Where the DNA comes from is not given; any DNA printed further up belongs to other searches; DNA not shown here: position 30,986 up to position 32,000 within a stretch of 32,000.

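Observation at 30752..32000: Translationally coupled MazG-like NTP pyrophosphohydrolase plus nuclease-fold::DEAH helicase, a candidate uncharacterised defence or DNA-surveillance pair hidden from the ORF track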

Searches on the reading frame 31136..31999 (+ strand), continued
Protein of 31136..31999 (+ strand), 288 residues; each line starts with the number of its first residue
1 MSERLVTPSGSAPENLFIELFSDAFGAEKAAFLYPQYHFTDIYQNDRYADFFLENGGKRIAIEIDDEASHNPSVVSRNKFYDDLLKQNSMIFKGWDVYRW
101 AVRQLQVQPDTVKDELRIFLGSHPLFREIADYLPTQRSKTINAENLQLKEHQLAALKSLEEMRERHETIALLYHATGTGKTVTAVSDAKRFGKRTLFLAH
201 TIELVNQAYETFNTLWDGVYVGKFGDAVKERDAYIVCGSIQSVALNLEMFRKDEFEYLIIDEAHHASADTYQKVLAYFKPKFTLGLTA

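Call 75: search_protein_families(library=padloc, proteins=[L043:7497-9569:+, L043:14961-18401:+, L028:5209-8406:+, L017:5371-9669:+, L046:4200-7505:+, L043:13046-14863:+, L028:8406-9593:+, L035:5941-9195:+, L062:3114-4922:+, L017:4685-5368:+], max_evalue=0.00001)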
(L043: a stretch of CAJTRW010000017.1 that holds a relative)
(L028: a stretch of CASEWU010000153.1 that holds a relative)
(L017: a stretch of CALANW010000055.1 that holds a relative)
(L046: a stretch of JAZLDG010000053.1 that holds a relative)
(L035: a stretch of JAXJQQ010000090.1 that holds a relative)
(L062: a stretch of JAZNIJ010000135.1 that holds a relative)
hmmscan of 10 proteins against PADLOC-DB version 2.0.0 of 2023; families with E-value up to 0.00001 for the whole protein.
L043:7497-9569:+ (691 aa): 1 family
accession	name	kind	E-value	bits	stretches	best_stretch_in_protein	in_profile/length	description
PDLC05014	PDC-S41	-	3.6e-261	866.2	1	1-690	1-652/657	-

L043:14961-18401:+ (1147 aa): 2 families
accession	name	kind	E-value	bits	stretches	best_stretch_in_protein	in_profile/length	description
PDLC04130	DdmD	-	4.4e-38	128.8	1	151-1071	194-1115/1190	-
PDLC01439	typeIV_DinG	-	6.8e-06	23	0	3-70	25-79/575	CAS-IV-A; associated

L028:5209-8406:+ (1066 aa): 29 families (the best 25 are shown)
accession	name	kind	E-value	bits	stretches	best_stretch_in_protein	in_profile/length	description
PDLC00519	JetC1|JetC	-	2.7e-285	947.7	1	4-1064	2-1088/1097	DUF3584 domain; MukB-like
PDLC00508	JetC1|JetC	-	7.4e-150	499.2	1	6-1062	4-1099/1106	DUF3584 domain; MukB-like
PDLC00505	JetC1|JetC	-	5e-135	450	1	3-1055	6-1097/1118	DUF3584 domain; MukB-like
PDLC00513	JetC1|JetC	-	2.2e-104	348.5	1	4-1051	2-1092/1140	DUF3584 domain; MukB-like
PDLC00503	JetC1|JetC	-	4.8e-104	347.5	1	4-1057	2-1110/1146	DUF3584 domain; MukB-like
PDLC00516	JetC1|JetC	-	2.1e-102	342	1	5-1056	3-1087/1098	DUF3584 domain; MukB-like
PDLC00504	JetC1|JetC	-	8.3e-78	260.6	1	6-1058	4-1111/1144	DUF3584 domain; MukB-like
PDLC00510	JetC1|JetC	-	2e-72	242.5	1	11-1047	3-1057/1093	DUF3584 domain; MukB-like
PDLC00507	JetC1|JetC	-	1.1e-59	200.8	2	408-1043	488-1149/1215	DUF3584 domain; MukB-like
PDLC00506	JetC1|JetC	-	3e-57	192.5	2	6-718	4-737/1149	DUF3584 domain; MukB-like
PDLC00518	JetC1|JetC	-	4.6e-53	178.4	1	6-1057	18-1093/1112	DUF3584 domain; MukB-like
PDLC00515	JetC1|JetC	-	1.9e-52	176.5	2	397-1048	484-1159/1212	DUF3584 domain; MukB-like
PDLC00512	JetC1|JetC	-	2e-52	176.5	2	6-499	20-515/1123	DUF3584 domain; MukB-like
PDLC00511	JetC1|JetC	-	2e-36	123.4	1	5-1059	17-1082/1108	DUF3584 domain; MukB-like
PDLC00514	JetC1|JetC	-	5.1e-23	78.9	2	5-539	9-547/1117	DUF3584 domain; MukB-like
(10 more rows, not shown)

L017:5371-9669:+ (1433 aa): 10 families
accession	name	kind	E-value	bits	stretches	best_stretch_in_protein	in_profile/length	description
PDLC00583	JetC3|JetC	-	1.4e-112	375.7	1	1-1417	1-1448/1471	DUF3584 domain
PDLC00582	JetC3|JetC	-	3.4e-77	258.5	2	1-986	1-984/1472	DUF3584 domain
PDLC00581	JetC3|JetC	-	4.3e-70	234.9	1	1-1395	1-1429/1473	DUF3584 domain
PDLC00584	JetC3|JetC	-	5.1e-29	98.4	1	1-1002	1-1016/1494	DUF3584 domain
PDLC00585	JetC3|JetC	-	8.3e-29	97.8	2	1-459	1-447/1457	DUF3584 domain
PDLC00588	JetC3|JetC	-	2.3e-25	86.6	1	38-983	54-1003/1484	DUF3584 domain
PDLC00586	JetC3|JetC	-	4.1e-23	78.9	2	1-1076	1-1113/1486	DUF3584 domain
PDLC00579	JetC3|JetC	-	4.3e-23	79.2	1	23-942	22-942/1453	DUF3584 domain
PDLC00578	JetC3|JetC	-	1.2e-13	47.8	2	3-538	3-548/1451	DUF3584 domain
PDLC03859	LmuB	-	1.8e-08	32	0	977-1398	229-597/611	-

L046:4200-7505:+ (1102 aa): 8 families
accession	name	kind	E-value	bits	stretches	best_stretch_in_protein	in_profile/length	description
PDLC05035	PDC-S53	-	4.7e-282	936.2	1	194-1099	3-893/900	-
PDLC01734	typeIV_RecD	-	2.9e-25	86.6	2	651-846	301-505/763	RecD_0_IVD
PDLC05065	PDC-S68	-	8.1e-23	78.2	2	1004-1080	988-1063/1221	-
PDLC05066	PDC-S68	-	3.6e-22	76.3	1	1020-1074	995-1049/1202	-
PDLC05064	PDC-S68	-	4.7e-18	62.3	2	976-1085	1040-1112/1273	-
PDLC04476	PDC-M16A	-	4e-10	36.7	0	1023-1068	423-470/691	-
PDLC04173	GajB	-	2e-09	35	0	704-764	7-68/471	-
PDLC04474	PDC-M16A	-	5e-06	23.2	0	1020-1069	646-700/917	-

L043:13046-14863:+ (606 aa): 14 families
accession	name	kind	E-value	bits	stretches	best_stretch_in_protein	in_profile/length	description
PDLC00122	GajB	-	8.1e-16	56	1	113-158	161-205/502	UrvD helicase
PDLC00123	GajB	-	4e-13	46.8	1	113-172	175-231/540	UrvD helicase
PDLC00117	GajB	-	1.2e-12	45.1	1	113-158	217-261/604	UrvD helicase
PDLC00104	GajB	-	1.1e-10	38.9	0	113-160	164-208/574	UrvD helicase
PDLC00135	GajB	-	2.2e-10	38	1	113-162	168-218/603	UrvD helicase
PDLC00129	GajB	-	1.3e-09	35.3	0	112-186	224-297/594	UrvD helicase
PDLC00107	GajB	-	2.6e-08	31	0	3-109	9-135/587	UrvD helicase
PDLC00113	GajB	-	3.7e-08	30.4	0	112-161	173-223/579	UrvD helicase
PDLC03802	RTasHel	-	1.4e-07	28.8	0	112-162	190-238/675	DRT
PDLC00136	GajB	-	1.8e-07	28.5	0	111-158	203-248/570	UrvD helicase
PDLC00133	GajB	-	2e-07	28.4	0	108-159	197-248/382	UrvD helicase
PDLC00125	GajB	-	7.3e-07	26.3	1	112-171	226-285/669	UrvD helicase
PDLC00103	GajB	-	1.9e-06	25.1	0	113-156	210-252/612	UrvD helicase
PDLC00111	GajB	-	2.9e-06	24.2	0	113-167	198-253/625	UrvD helicase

L028:8406-9593:+ (396 aa): 13 families
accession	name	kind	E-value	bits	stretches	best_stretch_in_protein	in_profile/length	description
PDLC00533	JetD1|JetD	-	1.2e-102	342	1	1-390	1-404/409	DUF2220; DUF3322; DUF2399 domain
PDLC00526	JetD1|JetD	-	8.3e-102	339.4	1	1-389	2-396/407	DUF2220; DUF3322; DUF2399 domain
PDLC00524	JetD1|JetD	-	5.9e-38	128.9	1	50-390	40-384/387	DUF2220; DUF3322; DUF2399 domain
PDLC00521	JetD1|JetD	-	3.9e-32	109.9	1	47-390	38-382/395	DUF2220; DUF3322; DUF2399 domain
PDLC00529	JetD1|JetD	-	5.2e-27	92.9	1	4-390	4-387/394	DUF2220; DUF3322; DUF2399 domain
PDLC00528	JetD1|JetD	-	2e-21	74.6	1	123-389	119-398/418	DUF2220; DUF3322; DUF2399 domain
PDLC00525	JetD1|JetD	-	9.5e-19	65.6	1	8-389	7-408/412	DUF2220; DUF3322; DUF2399 domain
PDLC00530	JetD1|JetD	-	1.2e-15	55.7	1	29-389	38-372/391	DUF2220; DUF3322; DUF2399 domain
PDLC00522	JetD1|JetD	-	3.1e-13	47.6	1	250-389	232-365/382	DUF2220; DUF3322; DUF2399 domain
PDLC00523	JetD1|JetD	-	1.9e-07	28.4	1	90-389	100-379/398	DUF2220; DUF3322; DUF2399 domain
PDLC00527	JetD1|JetD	-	2e-06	25.1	0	3-195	12-198/387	DUF2220; DUF3322; DUF2399 domain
PDLC00556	JetD2|JetD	-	2.9e-06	24.6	0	250-390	275-415/430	DUF2220; DUF3322; DUF2399 domain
PDLC00520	JetD1|JetD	-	3.3e-06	24.3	1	310-359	283-331/398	DUF2220; DUF3322; DUF2399 domain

L035:5941-9195:+ (1085 aa): 19 families
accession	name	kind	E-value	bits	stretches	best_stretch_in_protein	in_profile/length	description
PDLC03830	ZacC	-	0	1051.9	1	14-1080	6-1017/1019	-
PDLC04556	PDC-M27C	-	4.8e-20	69.5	1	782-958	615-800/892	-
PDLC04554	PDC-M27C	-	8.1e-16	55.4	1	895-958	751-813/1217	-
PDLC02621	DrmD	-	6.6e-13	45.8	1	897-958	559-623/1040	DrmD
PDLC04555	PDC-M27C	-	1.5e-11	41.8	1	898-958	491-550/656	-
PDLC02843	DpdE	-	6.3e-11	38.9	0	916-971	622-678/1091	DpdE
PDLC02572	DrmA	-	1.8e-10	37.4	1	898-958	558-621/1043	DrmA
PDLC02623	DrmD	-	2e-10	37.1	1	901-965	567-630/1040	DrmD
PDLC02625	DrmD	-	3.6e-10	37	1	896-958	304-369/792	DrmD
PDLC02633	DrmD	-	3.8e-10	36.4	1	894-962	564-632/839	DrmD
PDLC02840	DpdE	-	6.1e-10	36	0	898-959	596-655/1091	DpdE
PDLC02500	BrxHI|BrxHII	-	1.5e-09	35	1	899-958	517-573/933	BrxHI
PDLC02504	BrxHI|BrxHII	-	4.2e-09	32.9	0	897-959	521-582/971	BrxHII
PDLC02634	DrmD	-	6.6e-09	32.1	1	916-959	541-584/900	DrmD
PDLC02846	DpdE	-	4.4e-08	29.5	0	916-959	618-661/1034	DpdE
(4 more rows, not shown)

L062:3114-4922:+ (603 aa): 1 family
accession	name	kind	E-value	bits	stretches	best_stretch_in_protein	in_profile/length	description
PDLC03829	ZacB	-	3.2e-153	509.7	1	2-602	1-582/586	-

L017:4685-5368:+ (228 aa): 6 families
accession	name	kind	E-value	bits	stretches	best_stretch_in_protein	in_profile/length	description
PDLC00576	JetB3|JetB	-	1.4e-53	179.8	1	5-227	7-231/237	Unknown function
PDLC00572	JetB3|JetB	-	3.9e-15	54.1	1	6-222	12-231/238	Unknown function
PDLC00577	JetB3|JetB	-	3.2e-14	50.9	1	3-217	9-230/241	Unknown function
PDLC00571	JetB3|JetB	-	5.1e-14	50.3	1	7-215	11-223/239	Unknown function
PDLC00575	JetB3|JetB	-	2e-11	42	1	4-192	10-202/247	Unknown function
PDLC00573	JetB3|JetB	-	4.6e-10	37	1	5-224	10-241/254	Unknown function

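Call 89: search_solved_structures(query=L002:12319-13569:+, max_evalue=0.00001)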
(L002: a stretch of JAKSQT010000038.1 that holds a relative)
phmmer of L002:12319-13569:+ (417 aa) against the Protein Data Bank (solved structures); distinct sequences matched with E-value up to 0.00001: 17.
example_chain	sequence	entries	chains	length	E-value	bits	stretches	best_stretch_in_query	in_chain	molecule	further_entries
2dqb_A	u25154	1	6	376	1.2e-35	126.7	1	38-241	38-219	Deoxyguanosinetriphosphate triphosphohydrolase, putative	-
9p8w_A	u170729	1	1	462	2.6e-18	69.5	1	24-128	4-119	Deoxyguanosinetriphosphate triphosphohydrolase-like protein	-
7lwz_B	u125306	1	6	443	7e-17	64.8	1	16-128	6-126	Deoxyguanosinetriphosphate triphosphohydrolase-like protein 1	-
9vwa_A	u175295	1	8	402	3.3e-16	62.6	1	39-236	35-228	Deoxyguanosinetriphosphate triphosphohydrolase-like protein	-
9vwc_A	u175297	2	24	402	6e-15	58.5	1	39-236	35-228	Deoxyguanosinetriphosphate triphosphohydrolase-like protein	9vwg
2pgs_A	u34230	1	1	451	3.8e-13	52.5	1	31-129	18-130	Putative deoxyguanosinetriphosphate triphosphohydrolase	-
9p8t_A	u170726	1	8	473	5.4e-11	45.4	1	38-236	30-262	DNTP triphosphohydrolase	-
9p8s_A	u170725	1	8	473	6.3e-11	45.2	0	38-96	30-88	DNTP triphosphohydrolase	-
3bg2_A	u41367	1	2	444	6.8e-10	41.8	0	32-128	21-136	DGTP triphosphohydrolase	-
7tu0_A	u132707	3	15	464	7.1e-10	41.7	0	31-128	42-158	dGTP triphosphohydrolase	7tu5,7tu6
7tu1_A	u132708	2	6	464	4.7e-09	39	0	31-128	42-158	dGTP triphosphohydrolase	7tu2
9p8v_A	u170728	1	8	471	5.4e-09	38.9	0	38-236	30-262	DNTP triphosphohydrolase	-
9p8u_A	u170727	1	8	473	5.5e-09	38.8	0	38-236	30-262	DNTP triphosphohydrolase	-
7tu3_A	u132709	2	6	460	1.1e-08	37.9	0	33-128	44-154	dGTP triphosphohydrolase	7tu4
7tu7_A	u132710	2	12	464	1.6e-08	37.3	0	31-125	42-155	dGTP triphosphohydrolase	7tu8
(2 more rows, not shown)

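Call 92: find_related_loci(query=window:31136-31999:+, collection=viral_contigs, flank=6000)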
Query window:31136-31999:+ (288 aa) in viral_contigs; peptide patterns used: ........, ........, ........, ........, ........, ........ (x = any residue, [..] = any of these).
8 stretches matched a pattern, but none encodes a relative of the query by tblastn (E <= 1e-3).

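Call 93: search_dna_similar(query=L004:10001-12259:+, collection=plasmids, mode=protein, max_rows=15)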
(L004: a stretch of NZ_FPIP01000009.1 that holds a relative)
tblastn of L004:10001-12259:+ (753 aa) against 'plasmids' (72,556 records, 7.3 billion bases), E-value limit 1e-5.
Records with a match: 666; places in all: 714; records where one place covers at least 80% of the query: 0.
Best place of each record, by identity: <60% 666.
By first word of the organism name: Escherichia 66; Acinetobacter 57; Klebsiella 44; Pseudomonas 30; Nostoc 17; Enterococcus 16; Aeromonas 15; Lactiplantibacillus 14; Vibrio 12; Deinococcus 12; and 193 more.
By predicted mobility (MOB-suite, as given by PLSDB): non-mobilizable 413; conjugative 149; mobilizable 104.
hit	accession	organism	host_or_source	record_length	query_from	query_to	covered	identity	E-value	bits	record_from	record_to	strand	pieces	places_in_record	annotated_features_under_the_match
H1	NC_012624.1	Sulfolobus islandicus Y.N.15.51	-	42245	33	562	70%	26.6%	1e-32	144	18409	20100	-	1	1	DEAD/DEAH box helicase family protein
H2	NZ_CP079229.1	Rhodococcus sp. LW-XY12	pure culture,activated sludge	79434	33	481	60%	29.3%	7e-38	160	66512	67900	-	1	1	DEAD/DEAH box helicase family protein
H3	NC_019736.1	Crinalium epipsammum PCC 9333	-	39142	146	582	58%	28.7%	1e-41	172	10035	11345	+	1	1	DEAD/DEAH box helicase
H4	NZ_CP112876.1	Pseudanabaena galeata CCNP1313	-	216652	103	627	70%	23.6%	2e-21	108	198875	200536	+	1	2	EcoAI/FtnUII family type I restriction enzme subunit R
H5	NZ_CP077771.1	Pseudoalteromonas shioyasakiensis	Haliotis discus hannai,plate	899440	115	482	49%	33.7%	3e-48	192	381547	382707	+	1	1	DEAD/DEAH box helicase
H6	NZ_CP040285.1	Nostoc sp. C057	Phaeoceros,pure culture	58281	171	598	57%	28.6%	2e-36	155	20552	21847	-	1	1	DEAD/DEAH box helicase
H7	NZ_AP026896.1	Aeromonas caviae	Microbe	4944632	115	504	52%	31.4%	9e-39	163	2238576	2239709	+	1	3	none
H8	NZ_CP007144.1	Hymenobacter swuensis DY53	-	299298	171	513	46%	35.5%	2e-51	202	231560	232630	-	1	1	DEAD/DEAH box helicase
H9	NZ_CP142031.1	Pseudoalteromonas sp. CuT4-3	whole organism,deep-sea sediment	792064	152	491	45%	35.5%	1e-51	202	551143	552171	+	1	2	DEAD/DEAH box helicase family protein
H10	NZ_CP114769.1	Hymenobacter canadensis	whole organism,lake water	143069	136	519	51%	31.4%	2e-44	180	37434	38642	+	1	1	DEAD/DEAH box helicase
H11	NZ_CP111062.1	Chondrinema litorale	Seaweed,red alga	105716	150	492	46%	35.0%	1e-48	193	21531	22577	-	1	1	DEAD/DEAH box helicase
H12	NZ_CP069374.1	Neotabrizicola shimadae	microbial biofilm,biofilm, Nakabusa ...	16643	127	481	47%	33.8%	3e-54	210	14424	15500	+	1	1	DUF3427 domain-containing protein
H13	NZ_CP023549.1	Rhodobacter sp. CZR27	cell culture,paddy soil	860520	170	501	44%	36.1%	2e-50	199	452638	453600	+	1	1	DUF3427 domain-containing protein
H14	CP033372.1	Limosilactobacillus fermentum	Cow,cell culture,Fresh milk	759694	117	491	50%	31.8%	9e-44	204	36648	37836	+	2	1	none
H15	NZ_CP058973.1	Pseudoalteromonas sp. JSTW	cell culture,marine sediment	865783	149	482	44%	35.6%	5e-47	189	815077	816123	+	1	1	DEAD/DEAH box helicase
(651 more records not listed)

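Call 94: get_annotated_region(hit=H2, flank=5000)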
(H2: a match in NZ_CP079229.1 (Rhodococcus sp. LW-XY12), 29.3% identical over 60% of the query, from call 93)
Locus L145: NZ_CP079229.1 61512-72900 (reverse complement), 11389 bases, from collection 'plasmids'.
description: Rhodococcus sp. LW-XY12 plasmid pLW4, complete sequence
organism: Rhodococcus sp. LW-XY12 (NCBI taxid 2856851)
taxonomy: Bacteria; Actinomycetota; Actinomycetes; Mycobacteriales; Nocardiaceae; Rhodococcus; Rhodococcus sp. LW-XY12
host: -; source: pure culture,activated sludge; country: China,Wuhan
typing (MOB-suite, as given by PLSDB): conjugative; relaxase MOBF; mating-pair formation MPF_T
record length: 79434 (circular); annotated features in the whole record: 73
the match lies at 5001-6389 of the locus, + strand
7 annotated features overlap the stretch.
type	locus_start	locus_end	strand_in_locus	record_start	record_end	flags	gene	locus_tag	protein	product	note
CDS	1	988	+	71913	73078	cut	-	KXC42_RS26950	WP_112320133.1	IS3 family transposase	-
CDS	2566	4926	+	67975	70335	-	-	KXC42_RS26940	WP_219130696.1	ATP-binding protein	-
CDS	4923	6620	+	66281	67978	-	-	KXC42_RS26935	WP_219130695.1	DEAD/DEAH box helicase family protein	-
CDS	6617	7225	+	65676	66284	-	-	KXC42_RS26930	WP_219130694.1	hypothetical protein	-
CDS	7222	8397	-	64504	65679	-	dcm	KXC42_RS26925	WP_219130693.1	DNA (cytosine-5-)-methyltransferase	GO:0006304 - DNA modification [Evidence IEA]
CDS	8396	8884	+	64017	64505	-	-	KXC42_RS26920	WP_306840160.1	very short patch repair endonuclease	-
CDS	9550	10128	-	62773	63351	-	-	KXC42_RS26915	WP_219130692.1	hypothetical protein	-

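Call 95: get_annotated_region(hit=H1, flank=5000)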
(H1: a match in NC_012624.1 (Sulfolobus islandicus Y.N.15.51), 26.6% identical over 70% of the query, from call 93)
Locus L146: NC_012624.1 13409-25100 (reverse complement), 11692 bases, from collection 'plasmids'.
description: Sulfolobus islandicus Y.N.15.51 plasmid pYN01, complete sequence
organism: Sulfolobus islandicus Y.N.15.51 (NCBI taxid 419942)
taxonomy: Archaea; Thermoproteota; Thermoprotei; Sulfolobales; Sulfolobaceae; Sulfolobus; Sulfolobus islandicus; Sulfolobus islandicus Y.N.15.51
host: -; source: -; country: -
typing (MOB-suite, as given by PLSDB): non-mobilizable
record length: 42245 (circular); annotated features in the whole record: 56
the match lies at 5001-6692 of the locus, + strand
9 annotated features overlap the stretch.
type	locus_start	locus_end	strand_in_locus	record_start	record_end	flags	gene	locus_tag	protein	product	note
CDS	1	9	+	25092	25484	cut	-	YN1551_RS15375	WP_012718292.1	hypothetical protein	-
CDS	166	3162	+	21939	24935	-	-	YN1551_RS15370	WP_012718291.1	type IV secretion system DNA-binding domain-containing protein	-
CDS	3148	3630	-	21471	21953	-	-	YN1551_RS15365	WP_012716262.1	hypothetical protein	-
CDS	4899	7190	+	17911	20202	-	-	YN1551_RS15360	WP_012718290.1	DEAD/DEAH box helicase family protein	-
CDS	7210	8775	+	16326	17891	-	-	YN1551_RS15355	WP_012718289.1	N-6 DNA methylase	GO:0006306 - DNA methylation [Evidence IEA]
CDS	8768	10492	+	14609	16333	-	-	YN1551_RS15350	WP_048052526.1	restriction endonuclease subunit S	GO:0006304 - DNA modification [Evidence IEA]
CDS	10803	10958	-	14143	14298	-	-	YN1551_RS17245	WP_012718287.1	hypothetical protein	-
CDS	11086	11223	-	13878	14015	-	-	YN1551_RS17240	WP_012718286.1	hypothetical protein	-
CDS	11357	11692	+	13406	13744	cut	-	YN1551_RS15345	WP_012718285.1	hypothetical protein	-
